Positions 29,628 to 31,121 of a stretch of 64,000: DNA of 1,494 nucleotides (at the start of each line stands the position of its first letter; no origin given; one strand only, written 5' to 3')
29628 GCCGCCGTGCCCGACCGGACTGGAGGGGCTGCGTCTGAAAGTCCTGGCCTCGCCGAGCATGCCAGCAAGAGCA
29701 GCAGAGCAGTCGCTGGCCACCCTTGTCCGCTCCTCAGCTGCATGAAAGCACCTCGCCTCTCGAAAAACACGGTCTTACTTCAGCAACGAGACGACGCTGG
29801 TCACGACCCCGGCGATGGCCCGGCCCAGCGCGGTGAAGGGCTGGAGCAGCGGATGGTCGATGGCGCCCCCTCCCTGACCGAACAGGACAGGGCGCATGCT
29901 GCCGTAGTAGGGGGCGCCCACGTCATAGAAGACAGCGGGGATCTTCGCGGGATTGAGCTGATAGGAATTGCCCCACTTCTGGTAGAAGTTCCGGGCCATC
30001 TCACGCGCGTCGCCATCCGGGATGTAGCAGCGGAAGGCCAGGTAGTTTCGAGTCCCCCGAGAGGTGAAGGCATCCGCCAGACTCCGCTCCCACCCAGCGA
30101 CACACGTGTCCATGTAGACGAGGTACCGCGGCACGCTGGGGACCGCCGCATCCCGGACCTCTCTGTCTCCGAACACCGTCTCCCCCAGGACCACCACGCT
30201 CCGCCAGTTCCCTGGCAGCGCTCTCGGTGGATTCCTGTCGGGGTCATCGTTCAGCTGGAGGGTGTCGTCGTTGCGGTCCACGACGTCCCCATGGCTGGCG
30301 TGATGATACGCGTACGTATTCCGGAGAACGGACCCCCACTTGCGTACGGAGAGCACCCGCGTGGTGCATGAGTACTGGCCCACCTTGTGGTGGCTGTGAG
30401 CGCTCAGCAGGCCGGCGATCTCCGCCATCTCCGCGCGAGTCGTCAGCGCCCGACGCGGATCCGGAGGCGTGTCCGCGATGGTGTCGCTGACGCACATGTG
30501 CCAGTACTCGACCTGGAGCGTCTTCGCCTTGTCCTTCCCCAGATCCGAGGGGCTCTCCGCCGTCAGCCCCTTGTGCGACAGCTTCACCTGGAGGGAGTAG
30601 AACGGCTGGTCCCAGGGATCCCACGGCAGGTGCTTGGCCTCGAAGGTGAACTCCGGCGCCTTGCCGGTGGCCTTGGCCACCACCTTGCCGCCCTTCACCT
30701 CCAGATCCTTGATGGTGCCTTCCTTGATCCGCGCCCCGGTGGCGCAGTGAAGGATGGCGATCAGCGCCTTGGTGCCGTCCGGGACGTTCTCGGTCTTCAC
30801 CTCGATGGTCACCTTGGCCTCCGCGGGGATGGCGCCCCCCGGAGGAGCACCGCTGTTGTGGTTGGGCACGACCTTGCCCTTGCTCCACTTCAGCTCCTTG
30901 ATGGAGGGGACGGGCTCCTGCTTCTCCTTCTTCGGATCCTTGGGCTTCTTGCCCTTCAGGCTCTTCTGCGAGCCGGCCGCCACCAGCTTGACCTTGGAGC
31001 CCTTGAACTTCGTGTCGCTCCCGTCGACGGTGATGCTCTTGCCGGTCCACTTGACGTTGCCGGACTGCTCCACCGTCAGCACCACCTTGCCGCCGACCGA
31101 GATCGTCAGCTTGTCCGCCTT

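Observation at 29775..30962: vgrG with a ~395-aa C-terminal extension carrying a caspase/CHAT-like His...Cys arrangement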

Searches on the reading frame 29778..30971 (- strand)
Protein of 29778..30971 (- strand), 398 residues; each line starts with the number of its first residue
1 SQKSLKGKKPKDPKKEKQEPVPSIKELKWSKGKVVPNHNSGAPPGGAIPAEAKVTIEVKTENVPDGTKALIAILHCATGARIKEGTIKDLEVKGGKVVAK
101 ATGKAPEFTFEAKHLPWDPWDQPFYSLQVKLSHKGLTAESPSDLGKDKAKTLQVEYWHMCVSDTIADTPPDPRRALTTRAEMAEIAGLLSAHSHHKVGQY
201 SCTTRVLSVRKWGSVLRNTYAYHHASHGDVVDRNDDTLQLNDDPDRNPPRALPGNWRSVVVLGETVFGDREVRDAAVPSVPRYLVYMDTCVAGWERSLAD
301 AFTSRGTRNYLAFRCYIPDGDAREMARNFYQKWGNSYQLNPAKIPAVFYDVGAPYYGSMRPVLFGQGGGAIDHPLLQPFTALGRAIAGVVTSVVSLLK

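Call 6: search_protein_families(library=pfam, proteins=[window:29778-30971:-], max_evalue=1)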
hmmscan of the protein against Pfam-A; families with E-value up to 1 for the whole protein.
window:29778-30971:- (398 aa): 1 family
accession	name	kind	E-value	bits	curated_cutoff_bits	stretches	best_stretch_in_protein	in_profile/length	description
PF12770.12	CHAT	-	0.041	13.8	24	1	222-335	146-251/289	CHAT domain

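Call 7: search_solved_structures(query=window:29778-30971:-, max_evalue=10)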
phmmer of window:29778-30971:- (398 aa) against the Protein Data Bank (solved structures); distinct sequences matched with E-value up to 10: 5.
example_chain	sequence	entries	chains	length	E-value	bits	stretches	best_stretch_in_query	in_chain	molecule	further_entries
1jdn_A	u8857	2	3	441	0.81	11.6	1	185-240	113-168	ATRIAL NATRIURETIC PEPTIDE CLEARANCE RECEPTOR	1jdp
1yk1_A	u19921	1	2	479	0.89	11.4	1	185-240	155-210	Atrial natriuretic peptide clearance receptor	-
1yk0_A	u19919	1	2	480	0.9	11.4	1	185-240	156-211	Atrial natriuretic peptide clearance receptor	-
4kdv_A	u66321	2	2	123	0.97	11.3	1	37-97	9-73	Antifreeze protein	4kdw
4v6f_DI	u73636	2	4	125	0.98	11.3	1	19-100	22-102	50S ribosomal protein L7/L12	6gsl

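Call 8: find_homologous_proteins(query=window:29778-30971:-, max_evalue=0.001)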
Query window:29778-30971:- (398 aa): 62 proteins with E <= 0.001 among 5693 candidates.
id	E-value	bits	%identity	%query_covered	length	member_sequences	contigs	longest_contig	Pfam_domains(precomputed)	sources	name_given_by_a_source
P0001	6.4e-176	603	68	100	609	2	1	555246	PF06715.19,PF22178.4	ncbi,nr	nr:hypothetical protein [Hyalangium versicolor]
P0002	1.6e-138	480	56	93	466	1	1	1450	-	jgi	jgi:hypothetical protein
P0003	5.1e-137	475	55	98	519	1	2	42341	-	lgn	-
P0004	1.9e-136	473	57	99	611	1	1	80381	-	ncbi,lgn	-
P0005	2.5e-136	473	61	89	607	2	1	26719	-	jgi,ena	-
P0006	1.6e-128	447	55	95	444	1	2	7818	-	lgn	-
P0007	4.4e-128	446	56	94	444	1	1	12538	-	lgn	-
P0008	6.1e-127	442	55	95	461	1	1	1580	-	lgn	-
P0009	6.3e-125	435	53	94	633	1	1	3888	-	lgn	-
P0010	1.5e-123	431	53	98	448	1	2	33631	-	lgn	-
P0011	5.3e-122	426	52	100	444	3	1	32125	-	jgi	-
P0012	1.6e-119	417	52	96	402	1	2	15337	-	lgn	-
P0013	7.0e-119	415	51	94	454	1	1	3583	-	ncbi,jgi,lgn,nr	ncbi:MAG TPA: hypothetical protein VGP99_08355 [Tepidisphaeraceae bacterium]|jgi:hypothetical protei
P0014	1.9e-118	414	55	87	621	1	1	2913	-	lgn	-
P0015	3.2e-117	410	49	97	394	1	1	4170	-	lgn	-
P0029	2.5e-100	354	44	93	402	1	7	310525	-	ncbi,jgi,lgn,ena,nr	ncbi:MAG: hypothetical protein KUG82_02890 [Pseudomonadales bacterium]|nr:hypothetical protein [Pseu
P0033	9.1e-92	326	44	98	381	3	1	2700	PF12770.13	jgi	-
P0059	4.3e-65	238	39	83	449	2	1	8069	PF12770.13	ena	-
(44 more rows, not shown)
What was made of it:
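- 30477..30908 (-): Beta-sandwich (Ig-like) module, aa 761-904. It is conserved together with the protease domain in nearly all homologues. Homologues cover 85-100% of the extension (call 8).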

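Call 12: search_protein_families(library=pfam, alignment_id=A1, max_evalue=0.1)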
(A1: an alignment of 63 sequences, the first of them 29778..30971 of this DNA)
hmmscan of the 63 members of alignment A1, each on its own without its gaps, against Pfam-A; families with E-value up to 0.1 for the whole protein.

A. member 1, window:29778-30971:- (398 aa): 1 family
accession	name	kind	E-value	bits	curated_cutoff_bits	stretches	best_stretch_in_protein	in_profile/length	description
PF12770.12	CHAT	-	0.041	13.8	24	1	222-335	146-251/289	CHAT domain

B. families by the number of members that match (of 63 scanned): 19 families
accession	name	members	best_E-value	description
PF12770.12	CHAT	41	1.1e-06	CHAT domain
PF01471.23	PG_binding_1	3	8.1e-16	Putative peptidoglycan binding domain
PF22178.3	Gp5_trimer_C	2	5.8e-11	Bacteriophage T4 gp5 C-terminal trimerisation domain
PF00691.25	OmpA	2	1e-09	OmpA family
PF03302.18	VSP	2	0.0047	Giardia variant-specific surface protein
PF14186.12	Aida_C2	2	0.028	Axin interactor dorsalisation-associated protein, C-terminal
PF13665.11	Tox-PAAR-like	1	1.4e-37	Toxin PAAR-like domain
PF06715.18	Gp5_C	1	6.3e-12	Gp5 C-terminal repeat (3 copies)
PF05488.18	PAAR_motif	1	1.2e-08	PAAR motif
PF13620.12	CarboxypepD_reg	1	0.00032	Carboxypeptidase regulatory-like domain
PF01835.25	MG2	1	0.0035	MG2 domain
PF17210.9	SdrD_B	1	0.0039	SdrD B-like domain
PF24025.1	Ig_DR_A0283-like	1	0.018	DR_A0283-like, Ig-like domain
PF13754.12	Big_3_4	1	0.023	Domain of unknown function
PF17802.7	SpaA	1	0.026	Prealbumin-like fold domain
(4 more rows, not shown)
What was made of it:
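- On Pfam CHAT (PF12770): 41/63 relatives give E<=0.1, the best at 1.1e-6 (call 12).
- Pfam CHAT gives weak hits in 41/63 members (call 12).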

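Call 14: search_protein_families(library=ncbifam, proteins=[window:29778-30971:-], max_evalue=0.1)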
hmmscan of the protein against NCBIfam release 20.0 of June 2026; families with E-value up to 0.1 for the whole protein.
window:29778-30971:- (398 aa): 0 families

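Call 15: find_encoding_contigs(protein=P0001, flank=8000, max_places=2)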
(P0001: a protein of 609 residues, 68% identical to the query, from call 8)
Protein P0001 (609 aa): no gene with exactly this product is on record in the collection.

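Call 16: find_encoding_contigs(protein=P0029, flank=6000, max_places=2)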
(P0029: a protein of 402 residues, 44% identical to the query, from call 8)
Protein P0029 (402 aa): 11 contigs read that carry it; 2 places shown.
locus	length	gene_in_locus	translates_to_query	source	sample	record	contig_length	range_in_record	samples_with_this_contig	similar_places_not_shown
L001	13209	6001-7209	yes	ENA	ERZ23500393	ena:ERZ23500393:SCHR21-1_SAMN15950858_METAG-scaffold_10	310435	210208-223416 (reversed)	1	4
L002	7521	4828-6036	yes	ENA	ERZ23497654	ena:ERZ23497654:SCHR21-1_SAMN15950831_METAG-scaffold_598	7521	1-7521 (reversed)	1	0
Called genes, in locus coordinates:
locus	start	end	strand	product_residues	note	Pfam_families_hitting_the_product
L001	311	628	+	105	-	-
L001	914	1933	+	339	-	PF01210:NAD_Gly3P_dh_N, PF02558:ApbA (weak), PF02737:3HCDH_N (weak), PF03446:NAD_binding_2 (weak), PF03807:F420_oxidored, PF07479:NAD_Gly3P_dh_C, PF20618:GPD_NAD_C_bact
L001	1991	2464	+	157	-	PF00300:His_Phos_1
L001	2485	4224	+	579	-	PF00501:AMP-binding, PF23562:AMP-binding_C_3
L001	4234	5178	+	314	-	PF01963:TraB_PrgY_gumN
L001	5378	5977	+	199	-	PF07791:Imm11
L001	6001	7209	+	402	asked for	-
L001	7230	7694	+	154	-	-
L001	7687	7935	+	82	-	-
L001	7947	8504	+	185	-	-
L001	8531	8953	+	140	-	-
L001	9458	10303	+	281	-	-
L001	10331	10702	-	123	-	PF00072:Response_reg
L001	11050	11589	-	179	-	PF01227:GTP_cyclohydroI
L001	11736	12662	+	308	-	PF03602:Cons_hypoth95 (weak), PF05175:MTS, PF06325:PrmA (weak), PF09445:Methyltransf_15, PF13847:Methyltransf_31, PF08242:Methyltransf_12 (faint), PF13649:Methyltransf_25, PF01170:UPF0020 (weak)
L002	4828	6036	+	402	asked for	-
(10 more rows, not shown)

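Call 18: predict_structure(alignment_id=A1)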
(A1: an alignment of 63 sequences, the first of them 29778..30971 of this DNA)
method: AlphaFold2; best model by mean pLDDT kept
length: 398 residues; sequences in the alignment: 63
mean_pLDDT: 93.2   pTM: 0.89
mean pLDDT of the five models: 93.2, 93.0, 92.4, 91.9, 91.7
residues with pLDDT >= 90: 327; 70-90: 51; 50-70: 18; < 50: 2
segments of 3 or more residues with pLDDT < 50: none
pLDDT, mean of each block of 10 residues (from residue 1): 62 85 98 94 81 98 98 98 98 99 98 98 98 98 94 98 95 94 99 98 96 96 97 89 85 89 97 97 98 97 98 97 98 98 97 97 96 85 72 59
secondary structure, 60 per line:
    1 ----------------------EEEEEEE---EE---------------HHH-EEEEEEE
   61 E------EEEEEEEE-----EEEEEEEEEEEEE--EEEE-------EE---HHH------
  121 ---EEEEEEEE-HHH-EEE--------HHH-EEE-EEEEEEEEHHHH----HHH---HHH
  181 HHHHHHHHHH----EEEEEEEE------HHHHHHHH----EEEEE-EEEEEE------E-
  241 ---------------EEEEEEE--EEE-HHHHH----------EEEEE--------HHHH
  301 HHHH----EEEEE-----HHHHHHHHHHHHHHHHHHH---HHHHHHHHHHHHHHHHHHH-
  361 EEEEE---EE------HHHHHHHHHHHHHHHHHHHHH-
elements in order: E23-29 E54-61 E68-75 E81-93 E96-99 E124-131 E137-139 E152-154 E156-163 H164-167 H178-190 E195-202 H209-216 E221-225 E227-232 E256-262 E265-267 H269-273 E284-288 H297-304 E309-313 H319-337 H341-359 E361-365 H377-397
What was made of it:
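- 30477..30908 (-): Strands at ext 23-163 (call 18).
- On Clan CD (caspase-haemoglobinase fold) cysteine peptidases: AF2 model has pLDDT 93.2 with the order beta-alpha-beta-alpha-beta(His)...beta(Cys)-alpha-beta-alpha-alpha-beta (call 18).
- Checked: In the AlphaFold model (call 18) the beta-rich module is ~140 aa (ext 22-165) rather than ~110.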

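Call 21: fold_search(model_id=the predicted structure, library=pdb)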
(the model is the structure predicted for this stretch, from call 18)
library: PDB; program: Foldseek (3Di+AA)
matches with E <= 10: 1277; with E <= 0.001: 5
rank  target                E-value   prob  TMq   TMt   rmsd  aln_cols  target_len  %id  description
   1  8tl0_D                2.5e-05  1.00  0.33  0.28   8.7       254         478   14  Structure of activated SAVED-CHAT filament (released 2024-03-06)
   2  8tl0_B                4.6e-05  1.00  0.35  0.30   5.2       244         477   13  Structure of activated SAVED-CHAT filament (released 2024-03-06)
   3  8tl0_A                5.2e-05  1.00  0.32  0.28   4.9       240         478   12  Structure of activated SAVED-CHAT filament (released 2024-03-06)
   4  8tl0_C                5.5e-05  1.00  0.35  0.30   5.3       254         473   13  Structure of activated SAVED-CHAT filament (released 2024-03-06)
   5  8tl0_I                7.0e-05  1.00  0.30  0.26   8.7       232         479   14  Structure of activated SAVED-CHAT filament (released 2024-03-06)
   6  6w8r_A                1.1e-03  0.96  0.23  0.25  17.5       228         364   12  Crystal structure of metacaspase 4 C139A from Arabidopsis (released 2020-05-20)
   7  5fc3_B                2.5e-03  1.00  0.31  0.26   7.0       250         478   11  Structural basis of cohesin cleavage by separase (released 2016-03-30)
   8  7zoq_A                2.5e-03  0.99  0.28  0.15   7.0       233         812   11  Cryo-EM structure of a CRISPR effector in complex with a caspase regulator (released 2022-11-30)
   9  2fp3                  2.7e-03  0.99  0.30  0.44   6.8       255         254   10  Crystal structure of the Drosophila initiator caspase Dronc (released 2006-01-31)
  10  8eey_B                4.0e-03  0.99  0.28  0.16   8.4       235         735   11  Cas7-11 in complex with DR-mismatched target RNA, Csx29 and Csx30 (released 2022-11-16)
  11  6ld0_A                4.3e-03  0.97  0.20  0.14  14.8       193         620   10  Structure of Bifidobacterium dentium beta-glucuronidase complexed with C6-hexyl uronic isofagomine (released 2021-01-27)
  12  8rw5                  4.6e-03  0.99  0.27  0.14   7.8       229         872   14  Symmetry expansion of dimeric transmembrane anti-sigma factor DdvA (released 2024-11-06)
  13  8dl0_A                5.1e-03  0.92  0.14  0.14   5.8       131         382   18  CryoEM structure of the nucleotide-free and open channel A.aeolicus WzmWzt transporter (released 2022-09-21)
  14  5z1b_A                5.5e-03  0.94  0.18  0.12  15.1       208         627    8  Structure of Bifidobacterium dentium beta-glucuronidase complexed with coumarin-3-O-glucuronide (released 2018-12-12)
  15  1cvr                  6.1e-03  1.00  0.30  0.28   5.9       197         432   11  Crystal structure of the Arg specific cysteine proteinase gingipain R (RGPB) (released 2000-03-01)
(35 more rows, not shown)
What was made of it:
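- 30477..30908 (-): Foldseek secondary hits to Ig-like/carbohydrate-binding sandwiches (call 21).
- On Clan CD (caspase-haemoglobinase fold) cysteine peptidases: Foldseek hits are SAVED-CHAT, metacaspase 4, separase, Csx29, Dronc and gingipain R at prob 0.96-1.0 (call 21).
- Closest known: CHAT-domain proteases of defence systems: SAVED-CHAT. Same: These are the best structural neighbours (Foldseek E 2.5e-5, prob 1.0, ~250 aligned columns; call 21).
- AF2 pLDDT is 93.2 (call 18), and the top Foldseek hits are all clan CD enzymes (call 21). The beta-sandwich weakly resembles carbohydrate-binding sandwiches such as the Wzt carbohydrate-binding domain (call 21). All close structural neighbours are endopeptidases (call 21). 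The beta-sandwich gives a weak hit to a chain of a VgrG-bound cargo complex, 9jg8_C (call 21).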

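Call 22: find_related_loci(query=A1, collection=genome_contigs, flank=8000)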
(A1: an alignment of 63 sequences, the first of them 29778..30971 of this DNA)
Query A1 (398 aa) in genome_contigs; peptide patterns used: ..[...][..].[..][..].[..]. (x = any residue, [..] = any of these).
29 stretches matched a pattern; 19 encode a relative of the query (tblastn E <= 1e-3); 19 distinct loci.
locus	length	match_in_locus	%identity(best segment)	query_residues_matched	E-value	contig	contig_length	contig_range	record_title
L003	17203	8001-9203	68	1-398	0e+0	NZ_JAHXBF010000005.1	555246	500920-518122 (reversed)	Hyalangium versicolor strain H56D21 NODE_5_length_555246_cov_21.014150, whole genome shotgun sequence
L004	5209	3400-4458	54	26-373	3e-122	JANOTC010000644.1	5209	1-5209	MAG: Gammaproteobacteria bacterium isolate VAR_39_metabat_35 VAR_39_k141_1737358, whole genome shotgun sequence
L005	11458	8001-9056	50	20-371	9e-107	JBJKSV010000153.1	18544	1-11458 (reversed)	MAG: Limisphaerales bacterium isolate Bin_90 S1Ck127_2529563_flag_1_multi_7.0000_len_18544, whole genome shotgun sequenc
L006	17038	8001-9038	47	27-371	1e-101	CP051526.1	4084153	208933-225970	MAG: Tepidisphaera sp. isolate AFA_KM1/D3c chromosome, complete genome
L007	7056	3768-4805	47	27-371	5e-102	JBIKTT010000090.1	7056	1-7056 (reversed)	MAG: Phycisphaerales bacterium isolate ME2015-07-30_3300044647_group6_bin143 Rohwer_bin1616_scaffold_15798_c1, whole gen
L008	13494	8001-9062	46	15-369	3e-99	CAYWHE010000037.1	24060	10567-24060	MAG TPA_asm: uncultured Flavobacteriaceae bacterium isolate SRP173033_co1_221 genome assembly, contig: NODE_3398_length_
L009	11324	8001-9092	43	8-375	4e-95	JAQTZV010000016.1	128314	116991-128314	MAG: Desulfuromonadaceae bacterium isolate STC_69 NODE_321_length_128314_cov_19.376122_Sandtown_C, whole genome shotgun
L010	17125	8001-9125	44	29-398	1e-94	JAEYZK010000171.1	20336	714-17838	MAG: Proteobacteria bacterium isolate OH_CBlB_90 k127_345532, whole genome shotgun sequence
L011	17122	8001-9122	45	23-398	2e-93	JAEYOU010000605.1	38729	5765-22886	MAG: Proteobacteria bacterium isolate OH_CBB_164 k127_865710, whole genome shotgun sequence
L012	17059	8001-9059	45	52-398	7e-91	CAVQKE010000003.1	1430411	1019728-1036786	MAG: uncultured delta proteobacterium isolate MFD02579.bin.1.26 genome assembly, contig: contig_2515, whole genome shotg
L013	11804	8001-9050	42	19-374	5e-90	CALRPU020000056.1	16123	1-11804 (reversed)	MAG: Hydrogenophaga intermedia isolate JJ-JE51-08-2-mx-bin537 genome assembly, contig: JJ-RD1035C5-400-C255, whole genom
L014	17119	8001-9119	40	18-391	3e-87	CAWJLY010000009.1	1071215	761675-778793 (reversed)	MAG: uncultured beta proteobacterium isolate MFD02581.bin.2.160 genome assembly, contig: contig_21425, whole genome shot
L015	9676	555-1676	39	18-392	3e-83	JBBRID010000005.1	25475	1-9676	MAG: Burkholderiales bacterium isolate Co_metawrap_2756 Cmw_2756_k141_5636475_length_25475_cov_6.0000, whole genome shot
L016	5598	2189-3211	41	26-371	2e-80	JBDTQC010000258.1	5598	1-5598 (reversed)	MAG: Ideonella sp. isolate cluster3_bin.212 NODE_79801_length_5598_cov_6.014252, whole genome shotgun sequence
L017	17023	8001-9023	40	27-372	3e-78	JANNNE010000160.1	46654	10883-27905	MAG: Ideonella sp. isolate SOY_35_metabat.175 SOY_35_k141_29227, whole genome shotgun sequence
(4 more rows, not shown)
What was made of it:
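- Tried and rejected: The exact-sequence look-up failed (call 15); the locus was recovered through the genome scan instead (call 22).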

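Call 24: search_protein_families(library=padloc, proteins=[window:29778-30971:-], max_evalue=1)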
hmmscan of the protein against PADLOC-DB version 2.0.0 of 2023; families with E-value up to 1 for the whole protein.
window:29778-30971:- (398 aa): 0 families

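Call 39: search_solved_structures(query=A1, max_evalue=10, show_alignments=3)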
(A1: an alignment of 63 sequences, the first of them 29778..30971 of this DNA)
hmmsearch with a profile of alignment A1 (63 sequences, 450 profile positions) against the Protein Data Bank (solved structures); distinct sequences matched with E-value up to 10: 2.
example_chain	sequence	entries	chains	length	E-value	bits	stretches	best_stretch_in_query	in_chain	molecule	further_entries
5zvk_A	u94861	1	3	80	0.22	13.8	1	237-282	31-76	Human Coronavirus MERS HR1 motif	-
4njl_A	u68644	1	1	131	0.41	12.9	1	238-283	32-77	S protein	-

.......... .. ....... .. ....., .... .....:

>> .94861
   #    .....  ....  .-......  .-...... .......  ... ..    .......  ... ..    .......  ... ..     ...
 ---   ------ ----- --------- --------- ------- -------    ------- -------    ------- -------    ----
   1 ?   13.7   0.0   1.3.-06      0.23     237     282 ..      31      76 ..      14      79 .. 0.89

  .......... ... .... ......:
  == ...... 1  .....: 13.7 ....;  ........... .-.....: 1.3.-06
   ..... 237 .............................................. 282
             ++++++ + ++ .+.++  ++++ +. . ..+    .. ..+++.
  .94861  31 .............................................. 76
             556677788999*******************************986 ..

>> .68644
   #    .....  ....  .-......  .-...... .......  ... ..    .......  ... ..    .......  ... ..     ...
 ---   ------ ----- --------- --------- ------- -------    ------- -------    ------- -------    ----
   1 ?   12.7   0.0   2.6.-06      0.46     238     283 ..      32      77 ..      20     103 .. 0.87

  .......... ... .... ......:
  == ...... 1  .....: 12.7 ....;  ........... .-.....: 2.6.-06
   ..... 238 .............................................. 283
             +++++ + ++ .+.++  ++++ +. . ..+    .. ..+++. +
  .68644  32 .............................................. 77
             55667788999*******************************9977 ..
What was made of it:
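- The window sequence scores below Pfam's CHAT threshold (13.8 against 24 bits; call 6), and it has no sequence-level match to any solved structure (calls 7, 39).
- Tried and rejected: The extension alone and the 63-sequence profile gave only chance hits (calls 7, 39).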

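Call 61: search_protein_representatives(alignment_id=A1)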
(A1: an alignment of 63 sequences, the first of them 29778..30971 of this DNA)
Query: 63 sequences, 450 profile positions. Proteins with E-value up to 0.001 (for the whole library): 150; up to 1e-10: 101; up to 1e-30: 60. The best 150 are listed.
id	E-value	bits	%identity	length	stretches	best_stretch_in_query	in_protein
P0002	6.7e-207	704.4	-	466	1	53-446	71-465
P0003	3.1e-198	675.8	-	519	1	53-446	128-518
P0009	4.2e-191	652.3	-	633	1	60-446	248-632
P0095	5.5e-180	615.7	-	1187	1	24-446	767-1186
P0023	2.4e-175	600.4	-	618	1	53-446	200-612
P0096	1.1e-174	598.3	-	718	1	55-435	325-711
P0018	2.8e-174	596.9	-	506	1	42-447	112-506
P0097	4.1e-161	553.5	-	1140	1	42-447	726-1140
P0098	6.5e-155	533.0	-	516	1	60-428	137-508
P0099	1.2e-149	515.7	-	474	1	45-447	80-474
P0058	4.7e-149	513.7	-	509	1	8-436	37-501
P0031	1.1e-147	509.2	-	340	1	132-446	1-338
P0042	7.6e-143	493.3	-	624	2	57-446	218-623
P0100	1.6e-140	485.6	-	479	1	5-446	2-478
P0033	2.7e-139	481.6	-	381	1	55-446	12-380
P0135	3.2e-41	158.3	-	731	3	312-412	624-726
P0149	3.6e-23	98.8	-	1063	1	217-414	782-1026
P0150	4.8e-22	95.1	-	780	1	102-412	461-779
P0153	1.0e-20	90.7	-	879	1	223-415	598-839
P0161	7.7e-18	81.2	-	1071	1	222-413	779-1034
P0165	6.7e-17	78.1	-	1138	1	229-414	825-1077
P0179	3.1e-11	59.5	-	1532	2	328-415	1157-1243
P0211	1.8e-05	40.5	-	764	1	270-382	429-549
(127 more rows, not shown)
